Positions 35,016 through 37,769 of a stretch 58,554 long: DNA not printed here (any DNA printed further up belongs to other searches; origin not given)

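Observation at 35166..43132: HydABC/Bfu-style flavin-FeS operon without a recognisable catalytic subunit, led by four signalling-type genes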

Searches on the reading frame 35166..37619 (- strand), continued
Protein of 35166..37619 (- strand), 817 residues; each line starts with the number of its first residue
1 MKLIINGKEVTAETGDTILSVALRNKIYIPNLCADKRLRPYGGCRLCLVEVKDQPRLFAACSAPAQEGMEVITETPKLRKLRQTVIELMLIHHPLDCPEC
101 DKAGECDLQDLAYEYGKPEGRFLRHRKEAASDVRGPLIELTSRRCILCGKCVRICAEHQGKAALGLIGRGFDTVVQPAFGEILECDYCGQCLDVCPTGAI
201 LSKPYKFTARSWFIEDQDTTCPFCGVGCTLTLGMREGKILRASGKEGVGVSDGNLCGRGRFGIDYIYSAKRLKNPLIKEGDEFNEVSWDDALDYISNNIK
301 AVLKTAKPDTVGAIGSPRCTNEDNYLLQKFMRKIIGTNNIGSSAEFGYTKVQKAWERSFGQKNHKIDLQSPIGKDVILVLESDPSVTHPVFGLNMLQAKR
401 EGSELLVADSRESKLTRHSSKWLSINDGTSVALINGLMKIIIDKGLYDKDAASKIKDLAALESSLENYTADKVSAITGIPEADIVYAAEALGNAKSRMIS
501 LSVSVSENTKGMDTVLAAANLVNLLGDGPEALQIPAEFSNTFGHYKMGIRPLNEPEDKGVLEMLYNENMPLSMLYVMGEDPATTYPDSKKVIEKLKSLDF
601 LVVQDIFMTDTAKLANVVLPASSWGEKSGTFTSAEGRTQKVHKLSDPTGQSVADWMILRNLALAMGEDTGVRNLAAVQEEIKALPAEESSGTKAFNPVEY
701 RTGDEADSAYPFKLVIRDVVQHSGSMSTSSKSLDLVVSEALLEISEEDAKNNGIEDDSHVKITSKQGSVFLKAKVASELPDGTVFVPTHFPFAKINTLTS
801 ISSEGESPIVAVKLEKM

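Call 76: predict_structure(alignment_id=A4)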
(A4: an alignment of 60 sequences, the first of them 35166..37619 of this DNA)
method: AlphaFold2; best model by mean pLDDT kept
length: 817 residues; sequences in the alignment: 60
mean_pLDDT: 73.6   pTM: 0.71
mean pLDDT of the five models: 73.6, 73.3, 72.0, 71.2, 70.3
residues with pLDDT >= 90: 289; 70-90: 256; 50-70: 100; < 50: 172
segments of 3 or more residues with pLDDT < 50: 91-105, 117-214, 222-227, 241-269, 719-740
pLDDT, mean of each block of 10 residues (from residue 1): 90 88 85 63 67 76 86 80 62 44 49 55 41 32 27 25 24 22 25 24 28 52 48 53 46 33 40 85 92 96 87 88 94 94 87 92 85 96 71 81 95 82 93 98 93 93 96 96 98 96 82 95 94 80 86 86 88 90 84 93 81 91 71 76 65 88 94 91 76 91 82 76 28 30 88 88 89 83 78 76 76 91
secondary structure, 60 per line:
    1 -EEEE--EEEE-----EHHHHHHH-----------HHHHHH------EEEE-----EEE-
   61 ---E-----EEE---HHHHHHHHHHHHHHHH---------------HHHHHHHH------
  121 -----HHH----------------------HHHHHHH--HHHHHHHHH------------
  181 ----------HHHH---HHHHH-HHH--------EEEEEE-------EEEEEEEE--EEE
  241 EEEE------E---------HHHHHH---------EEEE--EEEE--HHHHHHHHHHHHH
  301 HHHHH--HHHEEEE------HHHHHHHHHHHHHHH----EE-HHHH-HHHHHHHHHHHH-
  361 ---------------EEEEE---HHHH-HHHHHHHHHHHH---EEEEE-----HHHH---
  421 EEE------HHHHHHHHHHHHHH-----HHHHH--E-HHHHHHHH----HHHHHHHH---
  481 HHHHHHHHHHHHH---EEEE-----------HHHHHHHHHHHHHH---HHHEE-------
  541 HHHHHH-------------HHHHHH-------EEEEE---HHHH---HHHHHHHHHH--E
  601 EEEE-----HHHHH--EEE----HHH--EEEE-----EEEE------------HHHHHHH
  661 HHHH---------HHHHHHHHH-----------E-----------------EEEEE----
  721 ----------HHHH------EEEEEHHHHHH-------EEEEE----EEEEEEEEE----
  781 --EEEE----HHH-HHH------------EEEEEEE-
elements in order (helices of 4 or more, strands of 3 or more residues): E2-5 E8-11 H18-24 H36-41 E48-51 E57-59 E70-72 H76-91 H107-114 H151-157 H160-168 H191-194 H198-202 E215-220 E228-235 E238-244 H261-266 E276-279 E282-285 H288-305 E311-314 H321-335 H343-346 H348-359 E376-380 H384-387 H389-400 E404-408 H414-417 E421-423 H430-443 H449-453 H458-465 H470-477 H481-493 E497-500 H512-525 H541-546 H560-565 E573-577 H581-584 H588-597 E600-604 H610-614 E617-619 E629-632 E638-641 H654-664 H674-682 E712-716 H731-734 E741-745 H746-751 E759-763 E768-776 E783-786 E810-816

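Call 79: fold_search(model_id=the predicted structure, library=pdb)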
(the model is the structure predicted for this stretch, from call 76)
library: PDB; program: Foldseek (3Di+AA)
matches with E <= 10: 1104; with E <= 0.001: 235
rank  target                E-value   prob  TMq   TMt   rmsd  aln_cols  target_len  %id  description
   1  9ktl_A                2.5e-55  1.00  0.69  0.60  14.9       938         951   28  Cryo-EM structure of reduced form of formate dehydrogenase from Rhodobacter aestuarii (RaFDH) with NADH (released 2025-06-18)
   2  7vw6_A                3.9e-55  1.00  0.71  0.64  14.6       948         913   25  Cryo-EM Structure of Formate Dehydrogenase 1 from Methylorubrum extorquens AM1 (released 2022-06-01)
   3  8j83_A                5.1e-54  1.00  0.71  0.64  13.8       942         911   25  Crystal structure of formate dehydrogenase from Methylorubrum extorquens AM1 (released 2023-10-11)
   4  6tg9_A                3.9e-53  1.00  0.70  0.60  14.8       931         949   28  Cryo-EM Structure of NADH reduced form of NAD+-dependent Formate Dehydrogenase from Rhodobacter capsulatus (released 2020-04-22)
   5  8rqz_C                1.3e-50  1.00  0.68  0.58  16.5       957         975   24  Crystal structure of Molybdenum bispyranopterin guanine dinucleotide formate dehydrogenases ForCE1 from Bacillus subti (released 2025-08-06)
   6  1fdi                  3.5e-48  1.00  0.68  0.78   3.7       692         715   27  OXIDIZED FORM OF FORMATE DEHYDROGENASE H FROM E. COLI COMPLEXED WITH THE INHIBITOR NITRITE (released 1997-08-20)
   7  7z0t_A                2.9e-44  1.00  0.68  0.77   3.9       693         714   26  Structure of the Escherichia coli formate hydrogenlyase complex (aerobic preparation, composite structure) (released 2022-09-28)
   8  1aa6                  7.6e-44  1.00  0.66  0.76   4.2       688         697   26  REDUCED FORM OF FORMATE DEHYDROGENASE H FROM E. COLI (released 1997-08-20)
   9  7xqw_A                1.0e-42  1.00  0.56  0.57  15.9       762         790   27  Formate dehydrogenase (FDH) from Methylobacterium extorquens AM1 (MeFDH1) (released 2023-08-09)
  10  2v45                  1.2e-42  1.00  0.67  0.75   4.1       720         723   21  A New Catalytic Mechanism of Periplasmic Nitrate Reductase from Desulfovibrio desulfuricans ATCC 27774 from Crystallogra (released 2008-03-18)
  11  2v3v                  8.3e-42  1.00  0.65  0.73   5.2       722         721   21  A New Catalytic Mechanism of Periplasmic Nitrate Reductase from Desulfovibrio desulfuricans ATCC 27774 from Crystallogra (released 2008-03-18)
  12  2nap                  1.0e-41  1.00  0.66  0.74   4.7       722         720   21  DISSIMILATORY NITRATE REDUCTASE (NAP) FROM DESULFOVIBRIO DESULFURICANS (released 1999-09-19)
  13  2jio                  3.3e-41  1.00  0.65  0.73   5.0       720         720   21  A New Catalytic Mechanism of Periplasmic Nitrate Reductase from Desulfovibrio desulfuricans ATCC 27774 from Crystallogra (released 2008-03-18)
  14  8e9h_G                3.7e-38  1.00  0.59  0.61  15.0       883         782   22  Mycobacterial respiratory complex I, fully-inserted quinone (released 2022-10-12)
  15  7bkb_D                8.0e-37  1.00  0.53  0.78   2.9       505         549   30  Formate dehydrogenase - heterodisulfide reductase - formylmethanofuran dehydrogenase complex from Methanospirillum hun (released 2021-09-29)
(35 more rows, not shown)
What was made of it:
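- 35166..37619 (-): BfuA-like large subunit (817 aa). It has an N-terminal [2Fe-2S], a His-ligated [4Fe-4S], 2x[4Fe-4S] and an N7/FS0-type [4Fe-4S]. It also has a complete MopB (FdhA/NuoG-like) fold without catalytic residues. Fold: the AF2 MopB part is closest to FdhH, TM 0.78 (calls 76, 79).
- On Mo/W formate dehydrogenase alpha subunit (FdhA/FdsA/FdhF): The fold is complete (calls 76, 79).
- The predicted MopB fold is complete and superposes best on real FDHs (call 79). The complete four-domain MopB fold is predicted with high confidence and superposes on FdhH at TM 0.78, rmsd 3.7 A (calls 76, 79).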
